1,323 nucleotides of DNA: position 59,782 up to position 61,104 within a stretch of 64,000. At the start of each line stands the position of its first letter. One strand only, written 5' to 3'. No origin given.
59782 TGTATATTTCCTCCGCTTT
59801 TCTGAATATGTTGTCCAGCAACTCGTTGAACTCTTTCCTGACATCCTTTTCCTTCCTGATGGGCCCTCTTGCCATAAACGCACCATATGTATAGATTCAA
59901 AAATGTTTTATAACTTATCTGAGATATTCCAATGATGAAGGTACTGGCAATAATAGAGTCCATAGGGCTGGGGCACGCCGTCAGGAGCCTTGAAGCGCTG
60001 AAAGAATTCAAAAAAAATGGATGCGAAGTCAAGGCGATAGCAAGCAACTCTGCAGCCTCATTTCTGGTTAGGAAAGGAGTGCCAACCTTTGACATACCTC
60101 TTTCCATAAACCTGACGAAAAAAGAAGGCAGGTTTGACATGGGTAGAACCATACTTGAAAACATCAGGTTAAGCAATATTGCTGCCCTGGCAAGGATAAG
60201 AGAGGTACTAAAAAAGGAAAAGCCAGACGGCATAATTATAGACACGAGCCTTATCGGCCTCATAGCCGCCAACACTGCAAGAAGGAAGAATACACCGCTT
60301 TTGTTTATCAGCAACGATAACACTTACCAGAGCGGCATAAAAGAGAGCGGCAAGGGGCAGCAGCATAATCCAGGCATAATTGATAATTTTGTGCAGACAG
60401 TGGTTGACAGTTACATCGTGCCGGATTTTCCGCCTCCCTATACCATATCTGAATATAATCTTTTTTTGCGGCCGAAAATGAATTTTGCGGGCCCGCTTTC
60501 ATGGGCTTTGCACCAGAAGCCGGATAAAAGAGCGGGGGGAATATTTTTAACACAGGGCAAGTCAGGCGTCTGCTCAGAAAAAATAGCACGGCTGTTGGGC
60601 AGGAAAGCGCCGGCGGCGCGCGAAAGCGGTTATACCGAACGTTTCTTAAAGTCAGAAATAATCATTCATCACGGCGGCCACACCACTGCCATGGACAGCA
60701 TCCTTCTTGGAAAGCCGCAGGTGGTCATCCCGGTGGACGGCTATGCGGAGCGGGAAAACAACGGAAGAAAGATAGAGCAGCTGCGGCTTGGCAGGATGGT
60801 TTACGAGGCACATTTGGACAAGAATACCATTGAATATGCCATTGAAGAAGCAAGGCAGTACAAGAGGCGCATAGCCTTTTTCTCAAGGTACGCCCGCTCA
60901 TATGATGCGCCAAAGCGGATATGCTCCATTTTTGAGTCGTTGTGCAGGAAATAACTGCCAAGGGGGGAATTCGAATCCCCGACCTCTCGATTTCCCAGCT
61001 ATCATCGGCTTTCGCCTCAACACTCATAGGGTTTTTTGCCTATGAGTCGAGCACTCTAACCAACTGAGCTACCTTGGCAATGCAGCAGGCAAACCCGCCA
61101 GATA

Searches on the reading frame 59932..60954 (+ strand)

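Call 11: search_protein_families(library=pfam, proteins=[window:59932-60954:+], max_evalue=0.01)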
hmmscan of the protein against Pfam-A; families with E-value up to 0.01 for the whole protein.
window:59932-60954:+ (340 aa): 5 families
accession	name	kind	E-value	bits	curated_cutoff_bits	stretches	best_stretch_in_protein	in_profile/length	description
PF13528.12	Glyco_trans_1_3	-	4.5e-13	49.5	25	2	3-156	2-151/322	Glycosyl transferase family 1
PF04101.22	Glyco_tran_28_C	-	3e-08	34.3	22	1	236-313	67-146/166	Glycosyltransferase family 28 C-terminal domain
PF06722.18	EryCIII-like_C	-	9.8e-05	22.8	31.7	1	242-305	49-110/145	Erythromycin biosynthesis protein CIII-like, C-terminal domain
PF13579.12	Glyco_trans_4_4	-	0.00057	20.7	29.7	1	14-135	2-109/158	Glycosyl transferase 4-like domain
PF13439.12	Glyco_transf_4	-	0.0053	17.2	28.5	0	17-127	6-103/170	Glycosyltransferase Family 4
